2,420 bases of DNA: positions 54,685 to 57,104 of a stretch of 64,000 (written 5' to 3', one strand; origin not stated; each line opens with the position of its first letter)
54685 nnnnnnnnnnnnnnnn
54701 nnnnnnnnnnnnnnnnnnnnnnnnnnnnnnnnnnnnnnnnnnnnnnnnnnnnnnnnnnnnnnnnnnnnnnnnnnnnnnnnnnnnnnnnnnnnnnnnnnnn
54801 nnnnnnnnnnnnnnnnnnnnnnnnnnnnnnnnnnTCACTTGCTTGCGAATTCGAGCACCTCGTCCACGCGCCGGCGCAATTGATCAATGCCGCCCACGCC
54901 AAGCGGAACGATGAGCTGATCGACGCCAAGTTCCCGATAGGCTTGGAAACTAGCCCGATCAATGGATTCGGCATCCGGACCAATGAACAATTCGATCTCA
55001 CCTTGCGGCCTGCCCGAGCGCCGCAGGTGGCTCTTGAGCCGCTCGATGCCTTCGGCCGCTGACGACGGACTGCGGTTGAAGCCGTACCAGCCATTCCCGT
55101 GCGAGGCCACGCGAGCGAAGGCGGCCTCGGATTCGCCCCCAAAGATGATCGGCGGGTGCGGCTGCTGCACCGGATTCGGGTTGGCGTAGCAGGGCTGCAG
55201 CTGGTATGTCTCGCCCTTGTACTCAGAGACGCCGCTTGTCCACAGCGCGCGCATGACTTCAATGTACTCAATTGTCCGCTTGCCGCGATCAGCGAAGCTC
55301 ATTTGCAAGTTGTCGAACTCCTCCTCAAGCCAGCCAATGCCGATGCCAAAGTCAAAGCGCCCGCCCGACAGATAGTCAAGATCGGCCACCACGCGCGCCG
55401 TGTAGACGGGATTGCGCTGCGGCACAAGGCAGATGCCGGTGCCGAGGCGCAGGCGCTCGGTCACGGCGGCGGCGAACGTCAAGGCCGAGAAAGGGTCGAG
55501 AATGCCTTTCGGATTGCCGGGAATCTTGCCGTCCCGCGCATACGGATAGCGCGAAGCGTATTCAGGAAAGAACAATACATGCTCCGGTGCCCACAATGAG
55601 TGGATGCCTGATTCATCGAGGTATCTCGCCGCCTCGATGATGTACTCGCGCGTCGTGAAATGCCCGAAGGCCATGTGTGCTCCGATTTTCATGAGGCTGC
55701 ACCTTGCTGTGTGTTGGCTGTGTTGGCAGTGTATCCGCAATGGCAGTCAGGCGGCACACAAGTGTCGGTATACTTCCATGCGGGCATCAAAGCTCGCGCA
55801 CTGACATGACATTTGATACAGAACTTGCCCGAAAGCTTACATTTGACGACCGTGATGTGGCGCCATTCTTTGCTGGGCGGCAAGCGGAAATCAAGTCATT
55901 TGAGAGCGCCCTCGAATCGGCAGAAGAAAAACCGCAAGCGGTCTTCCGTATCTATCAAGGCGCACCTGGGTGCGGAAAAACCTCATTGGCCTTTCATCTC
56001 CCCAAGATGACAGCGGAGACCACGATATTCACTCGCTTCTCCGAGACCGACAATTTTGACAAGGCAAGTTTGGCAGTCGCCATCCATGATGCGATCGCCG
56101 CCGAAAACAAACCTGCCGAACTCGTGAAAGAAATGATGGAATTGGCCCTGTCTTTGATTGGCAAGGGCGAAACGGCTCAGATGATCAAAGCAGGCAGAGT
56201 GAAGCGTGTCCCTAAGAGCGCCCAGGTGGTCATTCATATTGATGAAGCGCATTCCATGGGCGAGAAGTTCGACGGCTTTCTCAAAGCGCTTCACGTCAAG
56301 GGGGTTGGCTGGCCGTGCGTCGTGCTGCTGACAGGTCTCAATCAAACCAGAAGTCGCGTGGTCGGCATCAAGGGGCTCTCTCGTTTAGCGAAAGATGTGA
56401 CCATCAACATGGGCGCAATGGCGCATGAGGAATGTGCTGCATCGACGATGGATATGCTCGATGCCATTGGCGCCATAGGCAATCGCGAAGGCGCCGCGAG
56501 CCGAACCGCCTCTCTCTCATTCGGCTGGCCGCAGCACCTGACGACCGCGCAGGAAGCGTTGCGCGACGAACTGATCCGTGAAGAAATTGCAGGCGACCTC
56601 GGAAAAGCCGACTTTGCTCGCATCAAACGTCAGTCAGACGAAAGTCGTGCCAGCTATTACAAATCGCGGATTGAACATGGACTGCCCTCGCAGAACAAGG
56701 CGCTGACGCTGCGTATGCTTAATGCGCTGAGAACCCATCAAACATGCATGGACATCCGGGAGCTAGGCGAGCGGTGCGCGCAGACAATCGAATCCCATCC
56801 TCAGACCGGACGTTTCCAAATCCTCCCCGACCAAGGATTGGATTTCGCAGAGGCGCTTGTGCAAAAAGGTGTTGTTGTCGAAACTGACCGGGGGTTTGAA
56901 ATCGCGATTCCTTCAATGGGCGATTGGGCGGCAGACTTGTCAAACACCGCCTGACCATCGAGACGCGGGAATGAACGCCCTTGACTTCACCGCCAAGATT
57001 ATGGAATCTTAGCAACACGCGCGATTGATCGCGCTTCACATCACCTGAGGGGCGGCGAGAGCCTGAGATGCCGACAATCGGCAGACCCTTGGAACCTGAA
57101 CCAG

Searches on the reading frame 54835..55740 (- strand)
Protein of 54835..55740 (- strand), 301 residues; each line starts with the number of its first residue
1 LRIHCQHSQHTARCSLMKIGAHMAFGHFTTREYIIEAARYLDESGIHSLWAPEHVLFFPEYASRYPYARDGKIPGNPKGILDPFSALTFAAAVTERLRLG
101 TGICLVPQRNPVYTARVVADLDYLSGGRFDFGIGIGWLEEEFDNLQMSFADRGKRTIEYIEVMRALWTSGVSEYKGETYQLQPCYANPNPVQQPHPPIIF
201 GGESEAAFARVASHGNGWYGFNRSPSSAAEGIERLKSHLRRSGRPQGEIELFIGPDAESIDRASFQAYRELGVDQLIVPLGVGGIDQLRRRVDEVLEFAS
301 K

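Call 8: search_protein_families(library=pfam, proteins=[window:54835-55740:-], max_evalue=0.01)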
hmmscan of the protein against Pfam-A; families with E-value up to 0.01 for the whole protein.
window:54835-55740:- (301 aa): 1 family
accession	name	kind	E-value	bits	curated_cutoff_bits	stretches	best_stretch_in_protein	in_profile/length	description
PF00296.26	Bac_luciferase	-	4.4e-52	177.8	27.9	1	30-253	21-224/314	Luciferase-like monooxygenase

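Call 71: find_encoding_contigs(protein=window:54835-55692:-, flank=3000, max_places=6)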
Protein window:54835-55692:- (285 aa): 1 contig read that carries it; 1 place shown.
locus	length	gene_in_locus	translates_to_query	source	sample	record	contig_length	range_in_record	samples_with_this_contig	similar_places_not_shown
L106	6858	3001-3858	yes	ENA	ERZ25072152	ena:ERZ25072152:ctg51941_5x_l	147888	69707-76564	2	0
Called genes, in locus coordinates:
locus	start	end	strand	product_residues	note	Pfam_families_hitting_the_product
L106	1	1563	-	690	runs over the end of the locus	PF07715:Plug, PF00593:TonB_dep_Rec_b-barrel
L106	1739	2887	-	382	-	-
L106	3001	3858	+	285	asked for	PF00296:Bac_luciferase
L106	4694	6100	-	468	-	PF01637:ATPase_2, PF13191:AAA_16 (weak), PF03008:DUF234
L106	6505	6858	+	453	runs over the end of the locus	-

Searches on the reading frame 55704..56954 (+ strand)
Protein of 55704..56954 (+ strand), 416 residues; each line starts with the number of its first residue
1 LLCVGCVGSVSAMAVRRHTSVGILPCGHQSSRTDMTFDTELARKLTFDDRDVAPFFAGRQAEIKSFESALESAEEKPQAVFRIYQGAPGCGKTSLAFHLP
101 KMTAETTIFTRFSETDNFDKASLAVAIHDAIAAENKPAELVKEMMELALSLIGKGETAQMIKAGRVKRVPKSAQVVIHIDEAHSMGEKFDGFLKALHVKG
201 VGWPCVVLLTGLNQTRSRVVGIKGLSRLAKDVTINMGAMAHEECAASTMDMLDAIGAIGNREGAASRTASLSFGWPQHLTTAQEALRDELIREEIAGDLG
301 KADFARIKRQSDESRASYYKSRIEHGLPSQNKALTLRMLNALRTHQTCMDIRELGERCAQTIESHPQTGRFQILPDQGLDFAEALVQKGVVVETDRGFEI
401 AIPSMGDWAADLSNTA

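Call 8: search_protein_families(library=pfam, proteins=[window:55704-56954:+], max_evalue=0.01)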
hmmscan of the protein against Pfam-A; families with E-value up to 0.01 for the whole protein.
window:55704-56954:+ (416 aa): 3 families
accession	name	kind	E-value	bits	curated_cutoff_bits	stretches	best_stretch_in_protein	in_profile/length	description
PF13401.12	AAA_22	-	0.00011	23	27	1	86-198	12-109/130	AAA domain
PF13191.12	AAA_16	-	0.00034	21.6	32.6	1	56-194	2-153/167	AAA ATPase domain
PF00004.35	AAA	-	0.0029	18.5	21.2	0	86-188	5-72/131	ATPase family associated with various cellular activities (AAA)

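Call 72: search_protein_families(library=ncbifam, proteins=[window:55704-56954:+], max_evalue=0.1)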
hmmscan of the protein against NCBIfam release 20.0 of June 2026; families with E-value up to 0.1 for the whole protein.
window:55704-56954:+ (416 aa): 2 families
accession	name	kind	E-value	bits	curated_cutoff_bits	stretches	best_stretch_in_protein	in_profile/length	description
NF041717.1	HaaA_phane_TPR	equivalog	0.00011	20.5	1125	1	6-105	55-154/882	cyclophane-containing RiPP biosynthesis TPR protein HaaT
TIGR02881.1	spore_V_K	equivalog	0.015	14.3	422.95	1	74-111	37-74/261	stage V sporulation protein K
